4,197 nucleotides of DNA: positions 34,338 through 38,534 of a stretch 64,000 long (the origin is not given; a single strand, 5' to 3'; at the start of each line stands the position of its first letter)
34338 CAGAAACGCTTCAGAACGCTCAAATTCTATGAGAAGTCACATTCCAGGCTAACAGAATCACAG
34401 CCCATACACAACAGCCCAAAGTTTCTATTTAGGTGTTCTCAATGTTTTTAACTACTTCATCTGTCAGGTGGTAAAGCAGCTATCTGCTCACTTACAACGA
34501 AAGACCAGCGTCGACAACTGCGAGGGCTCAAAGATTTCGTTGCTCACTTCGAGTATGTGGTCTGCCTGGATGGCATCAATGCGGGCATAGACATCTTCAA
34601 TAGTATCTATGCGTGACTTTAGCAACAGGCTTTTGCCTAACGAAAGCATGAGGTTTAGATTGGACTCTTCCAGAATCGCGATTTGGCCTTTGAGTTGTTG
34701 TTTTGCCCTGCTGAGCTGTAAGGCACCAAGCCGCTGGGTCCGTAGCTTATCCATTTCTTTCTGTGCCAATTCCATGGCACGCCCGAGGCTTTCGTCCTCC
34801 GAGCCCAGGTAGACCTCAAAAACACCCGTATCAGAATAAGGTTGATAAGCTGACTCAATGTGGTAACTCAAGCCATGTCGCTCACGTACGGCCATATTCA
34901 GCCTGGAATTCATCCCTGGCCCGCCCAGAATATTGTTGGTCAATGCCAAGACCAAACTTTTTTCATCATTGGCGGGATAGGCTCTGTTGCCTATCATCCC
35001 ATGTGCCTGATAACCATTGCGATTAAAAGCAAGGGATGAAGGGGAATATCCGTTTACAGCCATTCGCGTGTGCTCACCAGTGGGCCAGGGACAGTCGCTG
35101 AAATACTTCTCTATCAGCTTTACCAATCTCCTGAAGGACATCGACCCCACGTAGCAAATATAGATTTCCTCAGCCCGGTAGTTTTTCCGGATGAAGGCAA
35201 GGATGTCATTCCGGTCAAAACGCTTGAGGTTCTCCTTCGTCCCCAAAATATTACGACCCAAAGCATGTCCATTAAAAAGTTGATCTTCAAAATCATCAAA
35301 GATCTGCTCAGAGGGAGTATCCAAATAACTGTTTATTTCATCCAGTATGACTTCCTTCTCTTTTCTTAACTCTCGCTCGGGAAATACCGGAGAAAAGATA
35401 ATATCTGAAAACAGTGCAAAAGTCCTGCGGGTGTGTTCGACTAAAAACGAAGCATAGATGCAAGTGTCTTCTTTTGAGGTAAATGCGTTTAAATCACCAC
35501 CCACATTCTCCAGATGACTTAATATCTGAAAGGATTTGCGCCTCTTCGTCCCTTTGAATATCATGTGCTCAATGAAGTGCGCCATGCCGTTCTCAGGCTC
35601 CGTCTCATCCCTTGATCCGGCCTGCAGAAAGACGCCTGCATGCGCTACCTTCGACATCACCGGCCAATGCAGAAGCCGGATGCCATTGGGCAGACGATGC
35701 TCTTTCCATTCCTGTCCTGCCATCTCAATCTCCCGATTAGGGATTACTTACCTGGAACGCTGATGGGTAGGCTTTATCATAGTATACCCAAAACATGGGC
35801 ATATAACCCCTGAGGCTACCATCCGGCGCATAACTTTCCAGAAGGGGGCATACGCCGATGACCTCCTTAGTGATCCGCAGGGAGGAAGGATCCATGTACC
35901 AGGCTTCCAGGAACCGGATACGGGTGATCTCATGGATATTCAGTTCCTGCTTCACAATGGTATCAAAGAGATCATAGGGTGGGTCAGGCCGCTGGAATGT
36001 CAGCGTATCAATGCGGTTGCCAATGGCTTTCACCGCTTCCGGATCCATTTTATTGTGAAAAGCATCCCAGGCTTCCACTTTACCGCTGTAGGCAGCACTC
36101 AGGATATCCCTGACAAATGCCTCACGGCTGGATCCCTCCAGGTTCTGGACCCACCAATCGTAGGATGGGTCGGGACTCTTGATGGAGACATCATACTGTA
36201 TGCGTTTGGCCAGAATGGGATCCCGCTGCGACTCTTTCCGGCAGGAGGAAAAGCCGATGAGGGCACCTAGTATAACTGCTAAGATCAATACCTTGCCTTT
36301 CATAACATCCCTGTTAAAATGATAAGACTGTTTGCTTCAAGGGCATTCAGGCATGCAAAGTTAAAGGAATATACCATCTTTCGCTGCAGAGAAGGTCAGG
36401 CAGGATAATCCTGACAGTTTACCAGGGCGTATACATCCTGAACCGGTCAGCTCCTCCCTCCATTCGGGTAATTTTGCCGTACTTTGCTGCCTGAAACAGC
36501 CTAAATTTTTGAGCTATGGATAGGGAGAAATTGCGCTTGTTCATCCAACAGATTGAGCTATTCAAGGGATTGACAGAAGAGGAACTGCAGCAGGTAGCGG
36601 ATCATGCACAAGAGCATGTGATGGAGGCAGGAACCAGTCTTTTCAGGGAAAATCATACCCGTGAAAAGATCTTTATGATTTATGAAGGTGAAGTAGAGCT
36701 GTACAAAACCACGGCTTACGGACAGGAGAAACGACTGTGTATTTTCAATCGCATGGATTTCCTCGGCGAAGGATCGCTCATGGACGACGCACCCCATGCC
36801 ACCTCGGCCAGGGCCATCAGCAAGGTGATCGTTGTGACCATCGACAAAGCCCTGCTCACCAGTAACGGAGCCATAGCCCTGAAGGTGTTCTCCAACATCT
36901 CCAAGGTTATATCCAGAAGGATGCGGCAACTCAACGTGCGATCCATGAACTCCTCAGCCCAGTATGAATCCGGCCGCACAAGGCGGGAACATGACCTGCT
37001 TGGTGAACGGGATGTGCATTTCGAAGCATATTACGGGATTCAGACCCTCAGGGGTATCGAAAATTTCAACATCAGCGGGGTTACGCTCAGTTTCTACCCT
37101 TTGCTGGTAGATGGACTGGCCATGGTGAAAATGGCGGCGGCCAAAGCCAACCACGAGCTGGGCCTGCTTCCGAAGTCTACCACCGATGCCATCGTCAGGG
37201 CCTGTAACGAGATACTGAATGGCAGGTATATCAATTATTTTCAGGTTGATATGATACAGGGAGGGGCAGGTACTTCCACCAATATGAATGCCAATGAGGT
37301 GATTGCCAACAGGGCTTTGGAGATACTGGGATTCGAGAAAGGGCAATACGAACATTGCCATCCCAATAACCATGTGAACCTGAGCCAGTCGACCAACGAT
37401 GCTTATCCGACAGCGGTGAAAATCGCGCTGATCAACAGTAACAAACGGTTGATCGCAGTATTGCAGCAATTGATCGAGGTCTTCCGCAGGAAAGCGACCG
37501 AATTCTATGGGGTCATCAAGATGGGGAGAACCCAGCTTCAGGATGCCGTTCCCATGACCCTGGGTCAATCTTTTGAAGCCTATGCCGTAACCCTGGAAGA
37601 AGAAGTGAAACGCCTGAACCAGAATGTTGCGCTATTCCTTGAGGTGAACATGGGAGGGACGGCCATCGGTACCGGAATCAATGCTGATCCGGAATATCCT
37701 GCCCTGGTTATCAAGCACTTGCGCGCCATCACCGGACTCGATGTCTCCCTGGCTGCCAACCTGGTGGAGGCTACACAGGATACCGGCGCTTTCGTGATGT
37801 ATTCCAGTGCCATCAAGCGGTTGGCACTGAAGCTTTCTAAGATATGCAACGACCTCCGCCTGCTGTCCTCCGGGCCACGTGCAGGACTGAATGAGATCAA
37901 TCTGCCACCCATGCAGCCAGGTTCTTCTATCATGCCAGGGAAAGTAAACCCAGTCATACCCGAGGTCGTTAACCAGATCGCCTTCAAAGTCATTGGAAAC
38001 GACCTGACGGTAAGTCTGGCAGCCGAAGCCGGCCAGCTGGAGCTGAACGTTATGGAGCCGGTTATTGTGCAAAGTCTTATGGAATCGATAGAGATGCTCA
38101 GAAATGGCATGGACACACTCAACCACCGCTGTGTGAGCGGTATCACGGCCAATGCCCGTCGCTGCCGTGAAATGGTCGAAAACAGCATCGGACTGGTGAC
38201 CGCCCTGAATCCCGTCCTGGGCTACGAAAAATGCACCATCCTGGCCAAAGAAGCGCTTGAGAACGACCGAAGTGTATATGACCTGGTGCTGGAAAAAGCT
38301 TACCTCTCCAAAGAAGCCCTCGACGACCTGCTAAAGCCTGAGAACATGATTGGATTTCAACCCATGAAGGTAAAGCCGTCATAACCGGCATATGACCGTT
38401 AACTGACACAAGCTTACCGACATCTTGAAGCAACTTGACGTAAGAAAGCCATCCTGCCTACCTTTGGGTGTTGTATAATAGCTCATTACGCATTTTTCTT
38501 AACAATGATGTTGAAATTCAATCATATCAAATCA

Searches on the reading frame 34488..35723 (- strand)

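Call 36: search_protein_families(library=pfam, proteins=[window:34488-35723:-], max_evalue=0.000001)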
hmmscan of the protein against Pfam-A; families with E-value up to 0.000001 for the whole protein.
window:34488-35723:- (411 aa): 2 families
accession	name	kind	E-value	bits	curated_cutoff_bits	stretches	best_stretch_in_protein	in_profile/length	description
PF00675.25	Peptidase_M16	-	7.5e-34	117.2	22.3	1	25-163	11-149/149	Insulinase (Peptidase family M16)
PF05193.26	Peptidase_M16_C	-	4.2e-31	108.7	23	1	169-344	2-181/181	Peptidase M16 inactive domain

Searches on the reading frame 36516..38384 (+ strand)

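Call 36: search_protein_families(library=pfam, proteins=[window:36516-38384:+], max_evalue=0.000001)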
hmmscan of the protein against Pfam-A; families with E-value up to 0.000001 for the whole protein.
window:36516-38384:+ (622 aa): 3 families
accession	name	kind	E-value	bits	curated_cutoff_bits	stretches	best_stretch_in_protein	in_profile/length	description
PF00206.25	Lyase_1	-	5.6e-99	331.9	27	1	163-494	1-312/312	Lyase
PF10415.14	FumaraseC_C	-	1.9e-21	76.7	32.5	1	560-612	1-53/54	Fumarase C C-terminus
PF00027.35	cNMP_binding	-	1.1e-14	54.5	27.5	1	36-113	4-81/89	Cyclic nucleotide-binding domain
